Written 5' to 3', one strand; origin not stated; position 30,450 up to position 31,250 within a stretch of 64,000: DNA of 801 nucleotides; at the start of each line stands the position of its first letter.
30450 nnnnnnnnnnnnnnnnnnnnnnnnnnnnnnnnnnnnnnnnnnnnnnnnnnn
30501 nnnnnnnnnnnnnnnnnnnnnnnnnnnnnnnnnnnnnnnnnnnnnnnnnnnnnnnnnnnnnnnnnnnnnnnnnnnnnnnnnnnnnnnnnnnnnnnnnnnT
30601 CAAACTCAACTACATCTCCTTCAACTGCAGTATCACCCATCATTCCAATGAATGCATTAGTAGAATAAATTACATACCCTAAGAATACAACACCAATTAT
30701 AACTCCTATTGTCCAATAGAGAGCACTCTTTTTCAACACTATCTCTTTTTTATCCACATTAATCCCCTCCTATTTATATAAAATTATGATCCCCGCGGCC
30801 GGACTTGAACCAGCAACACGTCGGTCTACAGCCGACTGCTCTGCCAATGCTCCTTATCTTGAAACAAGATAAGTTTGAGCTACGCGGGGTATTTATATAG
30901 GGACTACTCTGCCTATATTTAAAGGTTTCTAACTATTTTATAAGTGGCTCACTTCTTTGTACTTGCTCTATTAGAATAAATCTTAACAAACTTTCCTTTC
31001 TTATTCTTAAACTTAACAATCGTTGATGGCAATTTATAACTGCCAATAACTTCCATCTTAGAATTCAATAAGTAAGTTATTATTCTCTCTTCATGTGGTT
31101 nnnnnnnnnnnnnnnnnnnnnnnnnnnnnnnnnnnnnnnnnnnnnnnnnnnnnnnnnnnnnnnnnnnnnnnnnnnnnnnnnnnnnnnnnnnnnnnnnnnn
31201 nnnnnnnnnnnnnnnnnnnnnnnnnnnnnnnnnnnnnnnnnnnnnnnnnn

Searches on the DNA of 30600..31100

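Call 74: search_rna_families(source=window, start=30600, end=31100, threshold=evalue, max_evalue=1, show_alignments=1)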
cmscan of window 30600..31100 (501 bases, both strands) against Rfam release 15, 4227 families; matches with E-value up to 1: 1.
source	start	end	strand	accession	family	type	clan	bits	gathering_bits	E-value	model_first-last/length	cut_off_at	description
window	30798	30851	-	RF00005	tRNA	Gene; tRNA;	CL00001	21.5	29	0.055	9-63/71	no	tRNA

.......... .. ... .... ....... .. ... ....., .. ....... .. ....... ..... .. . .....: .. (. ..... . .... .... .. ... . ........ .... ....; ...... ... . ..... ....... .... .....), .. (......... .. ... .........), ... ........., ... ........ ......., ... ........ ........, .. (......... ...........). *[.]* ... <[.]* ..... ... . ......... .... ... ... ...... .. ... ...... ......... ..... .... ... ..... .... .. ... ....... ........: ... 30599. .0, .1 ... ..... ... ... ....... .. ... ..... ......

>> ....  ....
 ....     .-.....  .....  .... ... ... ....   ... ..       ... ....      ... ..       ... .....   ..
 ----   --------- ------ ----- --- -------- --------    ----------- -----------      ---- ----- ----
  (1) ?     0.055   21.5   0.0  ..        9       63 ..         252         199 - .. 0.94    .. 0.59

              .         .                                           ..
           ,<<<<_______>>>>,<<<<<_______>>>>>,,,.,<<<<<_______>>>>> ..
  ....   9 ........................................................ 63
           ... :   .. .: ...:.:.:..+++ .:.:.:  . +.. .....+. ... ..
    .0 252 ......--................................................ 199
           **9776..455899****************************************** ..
